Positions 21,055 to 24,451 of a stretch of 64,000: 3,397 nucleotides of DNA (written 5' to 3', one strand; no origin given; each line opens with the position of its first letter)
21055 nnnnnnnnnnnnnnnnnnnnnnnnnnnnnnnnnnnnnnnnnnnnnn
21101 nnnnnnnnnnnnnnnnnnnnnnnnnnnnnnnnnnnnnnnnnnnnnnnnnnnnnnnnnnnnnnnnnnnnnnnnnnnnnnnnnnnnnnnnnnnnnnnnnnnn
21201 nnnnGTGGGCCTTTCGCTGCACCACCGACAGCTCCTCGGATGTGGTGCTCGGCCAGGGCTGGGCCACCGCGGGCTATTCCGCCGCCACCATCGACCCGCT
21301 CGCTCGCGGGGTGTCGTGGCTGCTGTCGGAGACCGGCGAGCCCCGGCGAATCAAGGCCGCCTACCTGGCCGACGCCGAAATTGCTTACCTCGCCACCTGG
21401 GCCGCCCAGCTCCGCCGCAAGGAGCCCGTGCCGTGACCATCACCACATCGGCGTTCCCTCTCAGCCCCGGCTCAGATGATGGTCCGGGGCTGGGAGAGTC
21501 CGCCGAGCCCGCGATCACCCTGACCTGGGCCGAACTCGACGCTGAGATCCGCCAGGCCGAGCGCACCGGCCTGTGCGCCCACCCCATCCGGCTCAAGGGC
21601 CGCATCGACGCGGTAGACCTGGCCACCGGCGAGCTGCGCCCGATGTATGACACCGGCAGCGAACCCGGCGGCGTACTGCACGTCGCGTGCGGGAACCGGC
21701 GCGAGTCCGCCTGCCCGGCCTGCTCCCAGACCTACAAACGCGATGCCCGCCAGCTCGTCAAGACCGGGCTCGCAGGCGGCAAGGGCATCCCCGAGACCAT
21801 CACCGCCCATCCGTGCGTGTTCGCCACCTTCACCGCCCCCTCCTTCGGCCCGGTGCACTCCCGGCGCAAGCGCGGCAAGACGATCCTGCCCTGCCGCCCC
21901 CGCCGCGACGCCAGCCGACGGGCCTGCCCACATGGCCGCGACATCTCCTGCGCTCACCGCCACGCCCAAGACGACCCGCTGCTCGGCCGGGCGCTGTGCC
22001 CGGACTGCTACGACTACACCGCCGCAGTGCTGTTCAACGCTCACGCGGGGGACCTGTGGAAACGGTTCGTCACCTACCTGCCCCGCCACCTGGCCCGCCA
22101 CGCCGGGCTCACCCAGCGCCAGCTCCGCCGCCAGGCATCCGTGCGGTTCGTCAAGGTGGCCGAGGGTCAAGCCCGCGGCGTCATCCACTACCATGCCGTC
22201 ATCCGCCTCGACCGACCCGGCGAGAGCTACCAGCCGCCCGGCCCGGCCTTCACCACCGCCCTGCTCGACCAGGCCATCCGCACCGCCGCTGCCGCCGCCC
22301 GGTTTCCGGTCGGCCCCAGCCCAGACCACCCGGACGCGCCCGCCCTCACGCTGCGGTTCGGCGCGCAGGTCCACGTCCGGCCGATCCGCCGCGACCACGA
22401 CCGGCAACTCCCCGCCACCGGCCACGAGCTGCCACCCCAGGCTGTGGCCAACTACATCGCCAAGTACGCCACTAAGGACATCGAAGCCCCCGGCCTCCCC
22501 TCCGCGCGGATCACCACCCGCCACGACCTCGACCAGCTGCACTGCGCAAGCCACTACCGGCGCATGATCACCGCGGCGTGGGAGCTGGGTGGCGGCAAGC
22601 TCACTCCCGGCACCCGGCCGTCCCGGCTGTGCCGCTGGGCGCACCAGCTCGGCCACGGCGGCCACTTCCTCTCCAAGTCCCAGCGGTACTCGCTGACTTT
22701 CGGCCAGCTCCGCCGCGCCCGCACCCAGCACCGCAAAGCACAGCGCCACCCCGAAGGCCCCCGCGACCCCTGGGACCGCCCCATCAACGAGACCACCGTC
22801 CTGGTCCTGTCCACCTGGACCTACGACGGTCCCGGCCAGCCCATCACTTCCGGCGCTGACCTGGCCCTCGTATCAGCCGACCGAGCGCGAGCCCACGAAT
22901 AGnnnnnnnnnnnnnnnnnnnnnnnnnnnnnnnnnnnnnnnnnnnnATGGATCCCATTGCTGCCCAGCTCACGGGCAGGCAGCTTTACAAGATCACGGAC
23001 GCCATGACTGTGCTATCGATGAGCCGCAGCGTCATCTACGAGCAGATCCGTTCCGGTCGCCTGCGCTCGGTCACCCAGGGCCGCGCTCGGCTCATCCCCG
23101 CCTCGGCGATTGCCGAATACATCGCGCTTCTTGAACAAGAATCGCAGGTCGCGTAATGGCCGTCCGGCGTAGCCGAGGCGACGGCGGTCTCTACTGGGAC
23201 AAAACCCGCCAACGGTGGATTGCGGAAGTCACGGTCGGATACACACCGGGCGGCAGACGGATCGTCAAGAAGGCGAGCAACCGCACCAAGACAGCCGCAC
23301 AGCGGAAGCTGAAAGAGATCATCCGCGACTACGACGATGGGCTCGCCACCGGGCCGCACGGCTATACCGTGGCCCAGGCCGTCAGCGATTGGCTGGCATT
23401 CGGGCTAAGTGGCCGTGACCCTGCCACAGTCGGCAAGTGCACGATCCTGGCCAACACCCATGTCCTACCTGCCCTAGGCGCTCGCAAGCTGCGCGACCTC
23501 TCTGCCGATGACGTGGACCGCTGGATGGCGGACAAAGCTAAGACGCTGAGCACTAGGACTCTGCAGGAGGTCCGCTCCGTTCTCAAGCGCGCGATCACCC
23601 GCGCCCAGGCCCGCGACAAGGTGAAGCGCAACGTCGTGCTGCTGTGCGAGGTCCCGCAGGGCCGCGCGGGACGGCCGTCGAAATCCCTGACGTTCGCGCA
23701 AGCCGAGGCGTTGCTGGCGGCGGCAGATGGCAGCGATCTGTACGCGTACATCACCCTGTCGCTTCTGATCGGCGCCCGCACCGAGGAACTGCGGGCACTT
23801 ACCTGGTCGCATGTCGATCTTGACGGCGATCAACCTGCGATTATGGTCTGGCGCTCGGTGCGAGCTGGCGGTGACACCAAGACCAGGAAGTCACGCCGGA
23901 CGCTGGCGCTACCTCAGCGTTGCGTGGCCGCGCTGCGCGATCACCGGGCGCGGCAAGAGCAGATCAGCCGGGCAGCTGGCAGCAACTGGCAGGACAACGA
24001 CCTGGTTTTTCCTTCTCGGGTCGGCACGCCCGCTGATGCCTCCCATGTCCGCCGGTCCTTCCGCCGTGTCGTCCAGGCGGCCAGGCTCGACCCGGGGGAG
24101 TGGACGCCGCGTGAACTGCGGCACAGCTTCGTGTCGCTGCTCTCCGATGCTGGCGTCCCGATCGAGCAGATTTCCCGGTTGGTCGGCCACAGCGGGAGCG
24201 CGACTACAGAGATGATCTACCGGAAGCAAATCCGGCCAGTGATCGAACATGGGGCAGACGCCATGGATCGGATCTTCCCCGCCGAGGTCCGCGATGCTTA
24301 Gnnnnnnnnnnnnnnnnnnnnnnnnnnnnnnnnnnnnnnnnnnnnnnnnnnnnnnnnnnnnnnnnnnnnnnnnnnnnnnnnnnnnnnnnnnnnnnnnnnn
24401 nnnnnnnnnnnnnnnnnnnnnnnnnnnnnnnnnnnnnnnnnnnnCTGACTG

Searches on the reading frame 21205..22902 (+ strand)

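Call 7: search_protein_families(library=pfam, proteins=[window:21205-22902:+], max_evalue=0.01)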
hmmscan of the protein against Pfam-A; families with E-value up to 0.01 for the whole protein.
window:21205-22902:+ (565 aa): 2 families
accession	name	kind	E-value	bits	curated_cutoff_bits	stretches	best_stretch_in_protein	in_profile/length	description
PF20199.4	RepSA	-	6.9e-143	477.4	34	1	116-554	7-433/438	Replication initiator protein, pSAM2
PF23343.2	REP_ORF2-G2P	-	2.9e-06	27.9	27.8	1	293-425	16-98/99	Replication-associated protein ORF2/G2P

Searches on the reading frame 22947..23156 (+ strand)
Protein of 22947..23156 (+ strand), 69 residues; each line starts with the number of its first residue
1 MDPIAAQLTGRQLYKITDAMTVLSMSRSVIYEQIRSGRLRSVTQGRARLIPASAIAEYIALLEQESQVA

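Call 7: search_protein_families(library=pfam, proteins=[window:22947-23156:+], max_evalue=0.01)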
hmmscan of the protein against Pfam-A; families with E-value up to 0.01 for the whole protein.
window:22947-23156:+ (69 aa): 1 family
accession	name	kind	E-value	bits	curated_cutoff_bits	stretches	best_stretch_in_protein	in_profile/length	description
PF12728.13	HTH_17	-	8.9e-10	39.1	27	1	13-60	1-48/51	Helix-turn-helix domain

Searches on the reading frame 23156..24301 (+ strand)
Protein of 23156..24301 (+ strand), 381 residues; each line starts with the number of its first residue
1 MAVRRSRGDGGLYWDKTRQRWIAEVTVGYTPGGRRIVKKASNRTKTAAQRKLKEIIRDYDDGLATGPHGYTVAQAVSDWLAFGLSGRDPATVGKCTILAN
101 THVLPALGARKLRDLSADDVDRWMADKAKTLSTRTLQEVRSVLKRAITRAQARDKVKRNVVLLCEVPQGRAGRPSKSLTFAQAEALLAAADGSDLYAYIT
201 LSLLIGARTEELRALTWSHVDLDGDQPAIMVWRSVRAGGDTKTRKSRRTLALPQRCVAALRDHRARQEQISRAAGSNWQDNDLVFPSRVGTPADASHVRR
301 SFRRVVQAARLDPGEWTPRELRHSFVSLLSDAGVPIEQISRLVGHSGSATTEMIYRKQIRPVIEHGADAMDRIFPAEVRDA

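Call 7: search_protein_families(library=pfam, proteins=[window:23156-24301:+], max_evalue=0.01)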
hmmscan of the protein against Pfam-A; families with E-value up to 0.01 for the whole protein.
window:23156-24301:+ (381 aa): 3 families
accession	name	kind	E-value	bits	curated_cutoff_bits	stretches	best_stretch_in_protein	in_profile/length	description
PF00589.27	Phage_integrase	-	8.8e-23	81.4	27.1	1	177-357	2-167/172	Phage integrase family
PF14659.12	Phage_int_SAM_3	-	0.00076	20.1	22.6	0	98-125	28-55/58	Phage integrase, N-terminal SAM-like domain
PF22022.2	Phage_int_M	-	0.0015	19.2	27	1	75-159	4-88/96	Phage integrase central domain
